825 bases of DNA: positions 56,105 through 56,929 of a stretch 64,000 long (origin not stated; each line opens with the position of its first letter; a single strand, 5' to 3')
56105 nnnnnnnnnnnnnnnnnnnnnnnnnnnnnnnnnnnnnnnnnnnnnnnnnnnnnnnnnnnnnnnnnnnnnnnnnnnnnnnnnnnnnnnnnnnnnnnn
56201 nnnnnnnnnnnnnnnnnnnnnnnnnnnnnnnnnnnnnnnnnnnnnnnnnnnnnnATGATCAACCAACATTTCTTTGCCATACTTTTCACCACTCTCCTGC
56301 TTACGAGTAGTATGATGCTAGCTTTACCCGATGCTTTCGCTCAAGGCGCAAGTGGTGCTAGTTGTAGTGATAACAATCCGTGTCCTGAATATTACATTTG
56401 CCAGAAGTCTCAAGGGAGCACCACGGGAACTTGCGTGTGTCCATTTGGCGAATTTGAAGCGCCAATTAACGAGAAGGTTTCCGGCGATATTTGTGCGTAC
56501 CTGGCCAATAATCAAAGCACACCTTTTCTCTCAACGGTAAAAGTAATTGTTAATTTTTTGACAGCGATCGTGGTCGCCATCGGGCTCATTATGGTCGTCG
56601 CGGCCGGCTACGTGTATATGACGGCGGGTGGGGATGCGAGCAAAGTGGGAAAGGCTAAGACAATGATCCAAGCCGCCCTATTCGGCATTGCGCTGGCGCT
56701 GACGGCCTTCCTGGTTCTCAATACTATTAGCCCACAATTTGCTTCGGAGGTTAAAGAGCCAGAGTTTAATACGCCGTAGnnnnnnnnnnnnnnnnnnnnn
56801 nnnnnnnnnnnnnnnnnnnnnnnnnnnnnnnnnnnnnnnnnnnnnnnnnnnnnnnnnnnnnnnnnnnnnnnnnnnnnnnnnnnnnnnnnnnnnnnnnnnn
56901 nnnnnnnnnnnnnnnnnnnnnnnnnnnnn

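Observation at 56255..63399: Glycan-assembly locus (two Wzy_C ligase-like proteins, three GT2, Wzx flippase) convergent on and overlapping the pilin gene: candidate pilin/surface-protein O-glycosylation system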

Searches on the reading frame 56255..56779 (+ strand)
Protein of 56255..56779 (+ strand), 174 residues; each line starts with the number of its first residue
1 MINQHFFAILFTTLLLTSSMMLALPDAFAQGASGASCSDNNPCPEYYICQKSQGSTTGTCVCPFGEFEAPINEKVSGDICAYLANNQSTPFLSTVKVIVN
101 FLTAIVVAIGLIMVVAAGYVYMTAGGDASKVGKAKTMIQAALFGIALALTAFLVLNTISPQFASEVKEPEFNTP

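Call 3: search_protein_families(library=pfam, proteins=[window:56255-56779:+], max_evalue=0.01)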
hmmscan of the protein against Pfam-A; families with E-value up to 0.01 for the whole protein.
window:56255-56779:+ (174 aa): 2 families
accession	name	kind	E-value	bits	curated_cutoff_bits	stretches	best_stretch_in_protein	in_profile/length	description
PF18895.5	T4SS_pilin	-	0.00028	21.4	26.6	1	98-157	12-70/71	Type IV secretion system pilin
PF04956.18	TrbC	-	0.00037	21.1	27.9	1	83-151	29-91/98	TrbC/VIRB2 pilin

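Call 20: search_protein_families(library=ncbifam, proteins=[window:56255-56779:+], max_evalue=0.1)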
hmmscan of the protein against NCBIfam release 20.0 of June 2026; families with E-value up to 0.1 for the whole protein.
window:56255-56779:+ (174 aa): 1 family
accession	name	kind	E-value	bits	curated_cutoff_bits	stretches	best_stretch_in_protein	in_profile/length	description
NF045849.1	ICE_MMCAP2_0565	equivalog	0.00037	20.1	40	1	85-158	3-76/80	Mbov_0395 family pilin-like conjugal transfer protein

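Call 63: find_homologous_proteins(query=window:56255-56779:+, max_evalue=0.001)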
Query window:56255-56779:+ (174 aa): 27 proteins with E <= 0.001 among 333 candidates.
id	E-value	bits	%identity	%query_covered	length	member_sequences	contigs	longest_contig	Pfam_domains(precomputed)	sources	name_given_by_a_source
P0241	2.8e-64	234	99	66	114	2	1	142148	-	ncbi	ncbi:MAG: hypothetical protein WEA04_01705 [Candidatus Andersenbacteria bacterium]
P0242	5.6e-35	139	56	70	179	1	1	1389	PF18895.6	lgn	-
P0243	1.8e-33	134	56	67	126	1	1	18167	-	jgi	-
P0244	1.4e-32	131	52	67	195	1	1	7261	-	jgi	-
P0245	1.1e-30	125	55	65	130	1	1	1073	PF18895.6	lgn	-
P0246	1.9e-29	121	53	67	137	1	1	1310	PF18895.6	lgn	-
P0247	8.3e-29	119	54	65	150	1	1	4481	PF18895.6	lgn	-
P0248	1.0e-27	115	56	64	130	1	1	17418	-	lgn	-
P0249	2.2e-27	114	52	61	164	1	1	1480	-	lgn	-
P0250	2.2e-26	111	43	82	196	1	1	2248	PF18895.6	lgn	-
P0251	5.9e-26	109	51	72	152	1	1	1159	-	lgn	-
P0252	2.2e-25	107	50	61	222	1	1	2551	-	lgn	-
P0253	6.7e-25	106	56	64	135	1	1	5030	-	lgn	-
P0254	1.2e-24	105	48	69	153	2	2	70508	-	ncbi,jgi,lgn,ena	-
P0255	1.6e-24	105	66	46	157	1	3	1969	-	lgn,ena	-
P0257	1.1e-22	99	46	65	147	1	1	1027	PF18895.6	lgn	-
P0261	5.8e-21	93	40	93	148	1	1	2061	PF18895.6,PF04956.19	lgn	-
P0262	4.2e-20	90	42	68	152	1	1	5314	PF18895.6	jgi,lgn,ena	-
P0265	3.0e-18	84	61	44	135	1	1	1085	PF18895.6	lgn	-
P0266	1.5e-17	82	44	59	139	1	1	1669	PF18895.6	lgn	-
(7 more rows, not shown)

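Call 79: find_related_loci(query=A4, collection=metagenome_contigs, flank=10000)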
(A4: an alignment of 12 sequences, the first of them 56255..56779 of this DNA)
Query A4 (174 aa) in metagenome_contigs; peptide patterns used: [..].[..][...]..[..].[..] (x = any residue, [..] = any of these).
271 stretches matched a pattern; 155 encode a relative of the query (tblastn E <= 1e-3); the best 80 are kept; 79 distinct loci.
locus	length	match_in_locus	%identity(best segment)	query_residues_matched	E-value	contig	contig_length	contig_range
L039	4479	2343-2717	51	47-171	2e-39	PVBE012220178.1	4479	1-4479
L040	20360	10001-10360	48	52-171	1e-29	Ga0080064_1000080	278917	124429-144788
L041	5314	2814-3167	42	52-170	3e-24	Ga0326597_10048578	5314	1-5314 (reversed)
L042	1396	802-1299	35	1-174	7e-24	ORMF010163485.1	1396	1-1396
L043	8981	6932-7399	39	3-174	6e-22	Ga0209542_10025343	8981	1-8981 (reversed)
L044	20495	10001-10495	35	6-160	2e-20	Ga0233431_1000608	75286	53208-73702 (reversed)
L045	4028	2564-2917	42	62-169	5e-20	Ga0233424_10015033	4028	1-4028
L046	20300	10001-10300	42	62-159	2e-16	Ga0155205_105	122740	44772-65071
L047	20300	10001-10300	42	62-159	2e-16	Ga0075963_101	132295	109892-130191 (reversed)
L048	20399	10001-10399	31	14-144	4e-15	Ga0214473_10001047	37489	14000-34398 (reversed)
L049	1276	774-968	54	98-162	3e-15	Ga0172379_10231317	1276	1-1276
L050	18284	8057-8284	38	98-173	6e-12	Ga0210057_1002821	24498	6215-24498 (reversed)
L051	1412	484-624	60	119-165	7e-12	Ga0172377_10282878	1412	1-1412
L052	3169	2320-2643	34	60-160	8e-12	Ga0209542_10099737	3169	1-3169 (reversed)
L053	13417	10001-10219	38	87-159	2e-11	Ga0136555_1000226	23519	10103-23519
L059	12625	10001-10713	39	84-166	2e-9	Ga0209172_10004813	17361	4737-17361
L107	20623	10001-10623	38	85-156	1e-7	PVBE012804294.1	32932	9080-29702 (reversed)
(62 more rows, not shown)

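Call 83: search_protein_families(library=pfam, proteins=[L107:165-2072:-, L107:2159-3604:+, L107:3588-4841:+, L107:4804-5460:+, L107:5802-6767:+, L107:6769-8148:+, L107:8150-8797:+, L107:8819-9196:+, L107:9315-9761:+, L107:9812-10246:+], max_evalue=0.01)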
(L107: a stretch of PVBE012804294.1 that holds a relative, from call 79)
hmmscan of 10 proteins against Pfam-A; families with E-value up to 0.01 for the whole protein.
L107:165-2072:- (635 aa): 3 families
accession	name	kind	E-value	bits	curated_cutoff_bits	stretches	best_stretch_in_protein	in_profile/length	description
PF16158.11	N_BRCA1_IG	-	4.3e-10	40.6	28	1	59-157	4-96/108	Ig-like domain from next to BRCA1 gene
PF08486.15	SpoIID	-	8.3e-10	39.6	23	1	458-550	3-97/97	Stage II sporulation protein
PF22544.2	HYDIN_VesB_CFA65-like_Ig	-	4.5e-05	24.1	25.5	0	218-312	16-95/100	HYDIN/CFA65/VesB-like, Ig-like domain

L107:2159-3604:+ (481 aa): 2 families
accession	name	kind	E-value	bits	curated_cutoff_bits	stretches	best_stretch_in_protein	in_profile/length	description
PF01943.22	Polysacc_synt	-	4.1e-26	92.5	28.2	1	16-282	2-272/274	Polysaccharide biosynthesis protein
PF13440.11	Polysacc_synt_3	-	1.9e-23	83.6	23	1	39-333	1-291/293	Polysaccharide biosynthesis protein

L107:3588-4841:+ (417 aa): 1 family
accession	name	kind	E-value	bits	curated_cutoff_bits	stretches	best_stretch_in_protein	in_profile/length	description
PF04932.20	Wzy_C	-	3.5e-18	66.3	31.7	1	214-346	2-147/149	O-Antigen ligase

L107:4804-5460:+ (218 aa): 0 families

L107:5802-6767:+ (321 aa): 2 families
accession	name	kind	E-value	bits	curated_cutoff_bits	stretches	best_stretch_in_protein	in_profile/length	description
PF00483.29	NTP_transferase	-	2.6e-33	116.1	21.2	1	39-300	1-239/245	Nucleotidyl transferase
PF12804.13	NTP_transf_3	-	6.4e-06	26.9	27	1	40-194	1-122/160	MobA-like NTP transferase domain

L107:6769-8148:+ (459 aa): 2 families
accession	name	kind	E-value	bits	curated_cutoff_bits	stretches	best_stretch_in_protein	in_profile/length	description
PF01547.30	SBP_bac_1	-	2.7e-26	93.7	26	1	50-377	9-305/307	Bacterial extracellular solute-binding protein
PF13416.11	SBP_bac_8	-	1.1e-22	81.6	27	1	54-392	2-263/279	Bacterial extracellular solute-binding protein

L107:8150-8797:+ (215 aa): 2 families
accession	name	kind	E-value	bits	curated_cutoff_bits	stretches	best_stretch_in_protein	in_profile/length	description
PF18895.5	T4SS_pilin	-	6.5e-06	26.6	26.6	1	67-122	10-64/71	Type IV secretion system pilin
PF06596.16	PsbX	-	0.0025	18.2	25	1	70-104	6-37/38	Photosystem II reaction centre X protein (PsbX)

L107:8819-9196:+ (125 aa): 3 families
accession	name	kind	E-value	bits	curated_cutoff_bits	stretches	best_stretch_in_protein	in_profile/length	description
PF18895.5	T4SS_pilin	-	8.8e-15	55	26.6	1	35-104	3-71/71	Type IV secretion system pilin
PF04956.18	TrbC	-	1.2e-07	32.3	27.9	1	7-103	12-97/98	TrbC/VIRB2 pilin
PF01554.23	MatE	-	0.0021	18.2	24.9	1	36-102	67-133/161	MatE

L107:9315-9761:+ (148 aa): 2 families
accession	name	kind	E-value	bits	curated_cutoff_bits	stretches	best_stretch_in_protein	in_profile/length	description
PF18895.5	T4SS_pilin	-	1e-10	42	26.6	1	68-136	3-71/71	Type IV secretion system pilin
PF04956.18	TrbC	-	0.0027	18.3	27.9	1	57-135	28-97/98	TrbC/VIRB2 pilin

L107:9812-10246:+ (144 aa): 1 family
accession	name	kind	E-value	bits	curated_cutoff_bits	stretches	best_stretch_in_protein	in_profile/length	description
PF18895.5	T4SS_pilin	-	6e-10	39.5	26.6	1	71-136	7-71/71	Type IV secretion system pilin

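Call 86: search_protein_families(library=pfam, proteins=[L107:10267-10665:+, L107:10782-11765:-, L107:12646-14937:-, L107:14986-16242:-, L107:16669-17370:-, L107:17348-18547:-, L107:18596-19189:-, L107:19146-19643:-, L107:19919-20587:-, L059:189-989:+], max_evalue=0.001)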
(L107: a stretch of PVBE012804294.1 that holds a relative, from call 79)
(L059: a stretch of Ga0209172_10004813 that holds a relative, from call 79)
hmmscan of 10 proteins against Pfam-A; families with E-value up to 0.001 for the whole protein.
L107:10267-10665:+ (132 aa): 1 family
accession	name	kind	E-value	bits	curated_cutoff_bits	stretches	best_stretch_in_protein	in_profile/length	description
PF18895.5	T4SS_pilin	-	4.8e-13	49.4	26.6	1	52-121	3-71/71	Type IV secretion system pilin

L107:10782-11765:- (327 aa): 0 families

L107:12646-14937:- (763 aa): 0 families

L107:14986-16242:- (418 aa): 5 families
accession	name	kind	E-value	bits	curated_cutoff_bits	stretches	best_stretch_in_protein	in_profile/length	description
PF07992.20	Pyr_redox_2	-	1.2e-49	169.8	26.1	1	29-323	2-291/291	Pyridine nucleotide-disulphide oxidoreductase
PF00070.33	Pyr_redox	-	1.1e-15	58.4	22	1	169-247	1-80/82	Pyridine nucleotide-disulphide oxidoreductase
PF13738.12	Pyr_redox_3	-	7.5e-06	25.8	30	0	101-297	100-305/305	Pyridine nucleotide-disulphide oxidoreductase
PF03486.20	HI0933_like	-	0.00056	19.9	50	0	30-60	3-31/244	HI0933-like protein Rossmann domain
PF01266.30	DAO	-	0.00093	19.2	27.9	0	30-61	2-31/353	FAD dependent oxidoreductase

L107:16669-17370:- (233 aa): 2 families
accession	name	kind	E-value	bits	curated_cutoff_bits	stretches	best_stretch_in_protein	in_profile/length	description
PF01592.21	NifU_N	-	4e-36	124.4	22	1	36-164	2-124/127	NifU-like N terminal domain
PF04324.20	Fer2_BFD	-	1.8e-07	31.9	26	1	183-224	7-48/50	BFD-like [2Fe-2S] binding domain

L107:17348-18547:- (399 aa): 1 family
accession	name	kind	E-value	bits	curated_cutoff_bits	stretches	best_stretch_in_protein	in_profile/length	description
PF00266.25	Aminotran_5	-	6.7e-87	292.3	21.5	1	4-374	1-371/371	Aminotransferase class-V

L107:18596-19189:- (197 aa): 1 family
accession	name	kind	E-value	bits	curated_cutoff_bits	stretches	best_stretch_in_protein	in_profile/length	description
PF01988.24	VIT1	-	6.3e-35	121.4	28.1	2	96-187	121-214/214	VIT family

L107:19146-19643:- (165 aa): 4 families
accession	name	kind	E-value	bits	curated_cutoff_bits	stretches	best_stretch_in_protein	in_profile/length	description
PF00782.25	DSPc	-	1.8e-12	47.6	33.5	1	25-154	1-132/133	Dual specificity phosphatase, catalytic domain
PF22785.1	Tc-R-P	-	5.1e-10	40.3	27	1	40-122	18-105/106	Polymorphic toxin system, DSP-PTPase phosphatase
PF22784.1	PTP-SAK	-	2.3e-05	24.9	27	1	66-129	57-120/153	Swiss Army Knife protein, DSP-PTPase phosphatase domain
PF22741.1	PTP-NADK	-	0.00032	20.6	27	1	65-131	78-144/163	DSP-PTPase phosphatase fused to NAD+ Kinase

L107:19919-20587:- (222 aa): 0 families

L059:189-989:+ (266 aa): 0 families
